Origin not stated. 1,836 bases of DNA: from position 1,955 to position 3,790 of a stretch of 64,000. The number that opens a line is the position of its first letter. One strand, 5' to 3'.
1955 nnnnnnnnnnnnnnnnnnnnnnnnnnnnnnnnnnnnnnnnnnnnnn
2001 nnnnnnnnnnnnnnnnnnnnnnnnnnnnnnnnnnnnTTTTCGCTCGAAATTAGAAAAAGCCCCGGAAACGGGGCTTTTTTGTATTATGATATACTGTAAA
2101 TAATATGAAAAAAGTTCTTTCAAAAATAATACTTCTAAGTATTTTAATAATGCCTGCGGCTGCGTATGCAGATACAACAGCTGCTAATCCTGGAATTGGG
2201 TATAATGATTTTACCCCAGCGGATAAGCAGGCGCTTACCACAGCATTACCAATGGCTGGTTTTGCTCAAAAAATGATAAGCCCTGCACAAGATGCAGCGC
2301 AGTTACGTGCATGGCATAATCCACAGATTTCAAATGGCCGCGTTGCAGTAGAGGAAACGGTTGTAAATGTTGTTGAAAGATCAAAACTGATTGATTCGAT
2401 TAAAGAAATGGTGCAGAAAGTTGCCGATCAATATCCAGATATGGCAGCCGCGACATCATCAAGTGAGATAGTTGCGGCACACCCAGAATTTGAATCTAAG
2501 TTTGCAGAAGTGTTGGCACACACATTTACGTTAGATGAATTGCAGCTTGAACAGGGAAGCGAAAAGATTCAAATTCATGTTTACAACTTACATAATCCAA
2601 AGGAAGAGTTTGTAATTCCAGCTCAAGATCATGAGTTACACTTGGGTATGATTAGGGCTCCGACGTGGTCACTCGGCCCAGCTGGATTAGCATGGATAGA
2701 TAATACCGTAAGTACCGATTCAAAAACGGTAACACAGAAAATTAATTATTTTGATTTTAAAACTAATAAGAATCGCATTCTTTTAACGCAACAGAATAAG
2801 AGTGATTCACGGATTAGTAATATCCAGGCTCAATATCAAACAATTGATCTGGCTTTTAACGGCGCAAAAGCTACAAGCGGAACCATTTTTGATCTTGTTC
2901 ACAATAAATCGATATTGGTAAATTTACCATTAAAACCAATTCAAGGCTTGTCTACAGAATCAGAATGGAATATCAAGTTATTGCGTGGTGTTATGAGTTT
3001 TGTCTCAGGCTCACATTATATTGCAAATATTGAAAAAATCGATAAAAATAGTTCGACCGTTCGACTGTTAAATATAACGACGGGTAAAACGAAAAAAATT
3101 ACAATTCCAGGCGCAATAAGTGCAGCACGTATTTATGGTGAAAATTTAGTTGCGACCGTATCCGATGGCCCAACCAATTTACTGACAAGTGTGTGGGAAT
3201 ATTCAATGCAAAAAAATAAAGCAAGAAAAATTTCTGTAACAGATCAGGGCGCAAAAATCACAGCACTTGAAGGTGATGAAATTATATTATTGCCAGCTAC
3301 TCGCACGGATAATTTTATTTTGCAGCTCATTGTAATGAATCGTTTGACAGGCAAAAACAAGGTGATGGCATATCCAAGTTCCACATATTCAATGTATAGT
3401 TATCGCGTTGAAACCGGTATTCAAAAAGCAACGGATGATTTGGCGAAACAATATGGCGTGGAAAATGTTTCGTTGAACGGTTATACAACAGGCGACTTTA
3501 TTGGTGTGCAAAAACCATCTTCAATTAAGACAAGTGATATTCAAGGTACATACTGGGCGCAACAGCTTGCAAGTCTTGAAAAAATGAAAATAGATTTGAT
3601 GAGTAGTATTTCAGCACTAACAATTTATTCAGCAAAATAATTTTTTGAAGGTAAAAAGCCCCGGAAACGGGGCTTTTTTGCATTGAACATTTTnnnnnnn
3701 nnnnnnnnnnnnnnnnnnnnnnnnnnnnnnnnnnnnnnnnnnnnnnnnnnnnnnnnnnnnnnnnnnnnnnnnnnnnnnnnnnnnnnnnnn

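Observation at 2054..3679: Secreted 511-aa protein gene bracketed by two identical 27-nt terminators (direct repeat)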

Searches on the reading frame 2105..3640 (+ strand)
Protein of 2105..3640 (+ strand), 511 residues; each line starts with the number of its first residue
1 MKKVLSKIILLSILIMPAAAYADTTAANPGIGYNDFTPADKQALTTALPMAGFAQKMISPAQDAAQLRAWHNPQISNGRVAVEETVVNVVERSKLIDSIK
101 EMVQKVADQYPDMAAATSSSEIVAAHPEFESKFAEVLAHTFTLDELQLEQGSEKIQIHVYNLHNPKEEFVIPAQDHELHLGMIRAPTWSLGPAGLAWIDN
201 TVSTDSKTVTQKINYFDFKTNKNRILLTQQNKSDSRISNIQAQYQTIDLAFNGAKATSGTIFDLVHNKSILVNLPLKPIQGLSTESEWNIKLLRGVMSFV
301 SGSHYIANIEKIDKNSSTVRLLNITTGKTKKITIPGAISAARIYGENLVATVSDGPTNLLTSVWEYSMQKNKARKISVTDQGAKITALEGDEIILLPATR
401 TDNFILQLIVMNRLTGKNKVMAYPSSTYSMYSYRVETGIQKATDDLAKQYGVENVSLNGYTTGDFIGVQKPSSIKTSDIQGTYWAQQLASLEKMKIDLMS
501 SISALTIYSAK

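Call 10: search_protein_families(library=pfam, proteins=[window:2105-3640:+], max_evalue=0.1)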
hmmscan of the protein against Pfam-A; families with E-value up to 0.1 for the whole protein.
window:2105-3640:+ (511 aa): 0 families

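Call 12: find_homologous_proteins(query=window:2105-3640:+)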
Query window:2105-3640:+ (511 aa): 1 proteins with E <= 0.001 among 8000 candidates.
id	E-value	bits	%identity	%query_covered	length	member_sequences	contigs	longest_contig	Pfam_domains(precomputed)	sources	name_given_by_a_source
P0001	0.0e+0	1088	100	97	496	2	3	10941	-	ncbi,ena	-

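Call 13: find_encoding_contigs(protein=window:2105-3640:+, flank=10000, max_places=10)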
Protein window:2105-3640:+ (511 aa): 3 contigs read that carry it; 1 place shown.
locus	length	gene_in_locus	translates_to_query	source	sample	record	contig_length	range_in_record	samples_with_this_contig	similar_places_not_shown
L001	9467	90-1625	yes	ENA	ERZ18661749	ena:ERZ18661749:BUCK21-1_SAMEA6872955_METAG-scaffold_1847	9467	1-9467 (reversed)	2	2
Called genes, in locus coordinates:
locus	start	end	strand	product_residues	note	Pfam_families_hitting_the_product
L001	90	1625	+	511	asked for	-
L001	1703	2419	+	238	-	PF20772:TACO1_YebC_N, PF01709:Transcrip_reg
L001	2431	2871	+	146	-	-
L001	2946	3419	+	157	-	PF02075:RuvC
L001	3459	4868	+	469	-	PF00890:FAD_binding_2 (weak), PF01494:FAD_binding_3 (weak), PF01593:Amino_oxidase, PF12831:FAD_oxidored (weak), PF13450:NAD_binding_8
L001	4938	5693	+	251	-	-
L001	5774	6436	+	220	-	PF00106:adh_short, PF08659:KR, PF13561:adh_short_C2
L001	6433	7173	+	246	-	PF01177:Asp_Glu_race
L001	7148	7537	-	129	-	-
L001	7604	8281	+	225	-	PF01726:LexA_DNA_bind, PF00717:Peptidase_S24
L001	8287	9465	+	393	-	?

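Call 36: predict_structure(protein=window:2105-3640:+)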
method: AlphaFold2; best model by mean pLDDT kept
length: 511 residues; sequences in the alignment: 1
mean_pLDDT: 33.7   pTM: 0.21
mean pLDDT of the five models: 33.7, 30.2, 27.8, 26.6, 25.8
residues with pLDDT >= 90: 0; 70-90: 0; 50-70: 8; < 50: 503
segments of 3 or more residues with pLDDT < 50: 1-31, 42-511
pLDDT, mean of each block of 10 residues (from residue 1): 41 46 46 52 46 37 31 24 23 35 42 38 36 31 30 35 33 31 27 37 43 43 41 36 31 28 27 28 30 27 33 43 41 34 25 26 29 30 30 32 33 33 31 32 41 34 25 28 29 30 24 25
secondary structure, 60 per line:
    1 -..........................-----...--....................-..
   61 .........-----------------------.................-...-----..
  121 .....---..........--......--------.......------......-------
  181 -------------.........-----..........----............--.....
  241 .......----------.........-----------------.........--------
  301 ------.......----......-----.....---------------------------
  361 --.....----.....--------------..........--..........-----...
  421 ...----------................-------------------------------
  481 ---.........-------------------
elements in order: H2-27 H38-57 H59-69 H93-109 H119-125 H129-138 E141-146 E155-161 E168-173 E194-202 E208-217 E222-233 E236-247 H258-266 H284-292 E307-313 E318-323 E329-333 E363-367 E372-376 E391-400 E403-412 E418-423 H434-449 H484-492

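Call 80: search_protein_families(library=ncbifam, max_evalue=0.1, proteins=[window:2105-3640:+])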
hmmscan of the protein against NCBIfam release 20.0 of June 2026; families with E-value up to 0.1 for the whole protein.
window:2105-3640:+ (511 aa): 0 families

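Call 81: search_protein_representatives(protein=window:2105-3640:+)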
Query: 511 residues. Proteins with E-value up to 0.001 (for the whole library): 5; up to 1e-10: 2; up to 1e-30: 1. The best 5 are listed.
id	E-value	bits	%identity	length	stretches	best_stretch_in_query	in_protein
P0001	0.0e+00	1088.1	100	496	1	16-511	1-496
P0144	4.9e-11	58.4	27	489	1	8-349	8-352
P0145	4.3e-08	48.7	25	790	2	70-359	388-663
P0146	3.6e-06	42.3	25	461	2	61-247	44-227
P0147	8.5e-04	34.5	28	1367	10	36-81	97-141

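Call 82: find_encoding_contigs(protein=P0144, flank=6000, max_places=3)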
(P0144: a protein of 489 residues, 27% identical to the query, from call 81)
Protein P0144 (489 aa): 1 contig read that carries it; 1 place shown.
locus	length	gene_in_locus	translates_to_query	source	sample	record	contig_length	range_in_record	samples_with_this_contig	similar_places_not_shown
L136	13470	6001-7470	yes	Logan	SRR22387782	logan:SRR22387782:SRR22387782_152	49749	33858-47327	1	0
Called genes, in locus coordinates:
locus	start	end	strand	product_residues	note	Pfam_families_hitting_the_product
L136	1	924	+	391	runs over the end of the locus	PF13477:Glyco_trans_4_2, PF20706:GT4-conflict (faint), PF13439:Glyco_transf_4, PF13579:Glyco_trans_4_4, PF00534:Glycos_transf_1, PF13692:Glyco_trans_1_4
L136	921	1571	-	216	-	PF00970:FAD_binding_6, PF00175:NAD_binding_1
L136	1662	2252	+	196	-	-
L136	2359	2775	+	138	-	PF02082:Rrf2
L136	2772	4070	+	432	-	PF00266:Aminotran_5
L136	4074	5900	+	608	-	PF14890:Intein_splicing (faint), PF14528:LAGLIDADG_3, PF01592:NifU_N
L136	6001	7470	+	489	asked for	-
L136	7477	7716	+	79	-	PF13459:Fer4_15 (weak), PF13370:Fer4_13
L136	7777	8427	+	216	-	-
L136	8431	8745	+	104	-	-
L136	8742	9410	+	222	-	PF00590:TP_methylase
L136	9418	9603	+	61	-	-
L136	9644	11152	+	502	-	PF00133:tRNA-synt_1, PF09334:tRNA-synt_1g, PF00133:tRNA-synt_1, PF01406:tRNA-synt_1e (weak), PF08264:Anticodon_1 (weak), PF19303:Anticodon_3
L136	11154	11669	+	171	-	PF02674:Colicin_V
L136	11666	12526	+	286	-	PF01026:TatD_DNase, PF04909:Amidohydro_2 (faint)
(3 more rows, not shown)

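Call 90: find_related_loci(query=A2, collection=viral_contigs, flank=5000)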
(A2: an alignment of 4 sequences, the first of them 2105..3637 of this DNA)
Query A2 (511 aa) in viral_contigs; peptide patterns used: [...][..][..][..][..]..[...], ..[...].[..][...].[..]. (x = any residue, [..] = any of these).
86 stretches matched a pattern, but none encodes a relative of the query by tblastn (E <= 1e-3).

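Call 91: search_dna_similar(query=window:2105-3637:+, collection=phages, mode=protein, max_evalue=0.001)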
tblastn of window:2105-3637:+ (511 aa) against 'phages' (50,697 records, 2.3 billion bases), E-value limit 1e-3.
No match.

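Call 92: find_related_loci(query=A2, collection=metagenome_contigs, flank=4000)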
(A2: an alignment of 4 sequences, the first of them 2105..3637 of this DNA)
Query A2 (511 aa) in metagenome_contigs; peptide patterns used: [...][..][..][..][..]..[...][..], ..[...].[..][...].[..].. (x = any residue, [..] = any of these).
172 stretches matched a pattern, but none encodes a relative of the query by tblastn (E <= 1e-3).

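Call 93: predict_structure(alignment_id=A2)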
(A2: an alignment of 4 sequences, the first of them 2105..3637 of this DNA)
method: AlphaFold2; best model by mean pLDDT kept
length: 511 residues; sequences in the alignment: 4
mean_pLDDT: 44.9   pTM: 0.39
mean pLDDT of the five models: 44.9, 42.5, 42.1, 41.5, 40.3
residues with pLDDT >= 90: 0; 70-90: 28; 50-70: 158; < 50: 325
segments of 3 or more residues with pLDDT < 50: 1-65, 76-78, 89-104, 112-123, 134-154, 163-186, 232-235, 252-303, 385-393, 398-411, 416-511
pLDDT, mean of each block of 10 residues (from residue 1): 31 32 28 30 28 34 47 51 52 43 50 44 52 43 36 50 45 36 45 59 56 63 60 51 52 36 32 43 33 37 52 69 61 74 63 66 75 68 50 49 40 47 33 27 34 29 29 31 36 32 29 24
secondary structure, 60 per line:
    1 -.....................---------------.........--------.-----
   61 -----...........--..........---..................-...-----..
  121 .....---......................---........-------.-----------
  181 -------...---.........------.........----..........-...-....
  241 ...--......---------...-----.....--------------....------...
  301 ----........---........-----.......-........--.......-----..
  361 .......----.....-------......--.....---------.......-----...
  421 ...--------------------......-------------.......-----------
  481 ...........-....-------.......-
elements in order: H2-22 H38-46 E66-76 E79-88 H92-109 H119-125 H129-150 E154-161 E188-190 E194-202 E209-217 E222-231 E237-243 E246-251 E269-273 H288-291 E298-300 E305-312 E316-323 E329-335 E337-344 E347-353 E359-367 E372-376 E384-389 E392-396 E406-412 E418-423 H444-449 E463-469 H481-491 H493-496 E504-510

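Call 95: fold_search(model_id=the predicted structure, library=pdb)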
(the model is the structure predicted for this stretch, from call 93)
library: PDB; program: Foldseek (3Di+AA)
matches with E <= 10: 1223; with E <= 0.001: 314
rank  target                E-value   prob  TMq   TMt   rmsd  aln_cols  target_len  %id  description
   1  7ona                  2.4e-08  1.00  0.22  0.35  10.5       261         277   12  Crystal structure of the computationally designed SAKe6AC protein (released 2022-12-14)
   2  7ong                  5.0e-08  1.00  0.21  0.31  12.1       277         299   12  Crystal structure of the computationally designed SAKe6BE-L1 protein (released 2022-12-14)
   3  8pjz_A                5.5e-08  1.00  0.22  0.34  11.8       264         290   12  Crystal structure of the computationally designed SAKe6EEtal protein (released 2024-07-10)
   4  8pjz_B                7.6e-08  1.00  0.21  0.34  12.0       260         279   11  Crystal structure of the computationally designed SAKe6EEtal protein (released 2024-07-10)
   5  8pjr                  1.1e-07  1.00  0.22  0.35  11.2       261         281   13  Crystal structure of the SAKe6AC-LB protein (released 2024-07-10)
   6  5nkp_B                2.3e-07  1.00  0.22  0.34  12.1       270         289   13  Crystal structure of the human KLHL3 Kelch domain in complex with a WNK3 peptide (released 2017-05-03)
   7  8pjw_A                2.5e-07  1.00  0.21  0.32  12.0       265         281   13  Crystal structure of the computationally designed SAKe6FE protein (released 2024-07-10)
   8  8pjy                  2.5e-07  1.00  0.22  0.33  12.4       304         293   12  Crystal structure of the computationally designed SAKe6EEref protein (released 2024-07-10)
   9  5fnu                  3.3e-07  1.00  0.21  0.32  12.5       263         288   12  Structure of the Keap1 Kelch domain in complex with a small molecule inhibitor. (released 2016-04-13)
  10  7onc                  3.5e-07  1.00  0.21  0.34  11.9       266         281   12  Crystal structure of the computationally designed SAKe6BE protein (released 2022-12-14)
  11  7op4                  3.5e-07  1.00  0.21  0.33  12.0       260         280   15  Crystal structure of the computationally designed SAKe6BE-3HH protein (released 2022-12-14)
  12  6zf3                  3.9e-07  1.00  0.21  0.33  11.2       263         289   11  Keap1 kelch domain bound to a small molecule inhibitor of the Keap1-Nrf2 protein-protein interaction (released 2021-04-14)
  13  7opu                  4.1e-07  1.00  0.21  0.34  11.4       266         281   12  Self-assembled crystal structure of the computationally designed SAKe6BE-3HH protein (released 2022-12-14)
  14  7on7_B                4.6e-07  1.00  0.22  0.36  11.5       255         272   14  Crystal structure of the computationally designed SAKe6BE-L2 protein (released 2022-12-14)
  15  7c5e                  4.8e-07  1.00  0.21  0.32  12.4       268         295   13  Crystal structure of Keap1 in complex with fumarate (FUM) (released 2020-08-05)
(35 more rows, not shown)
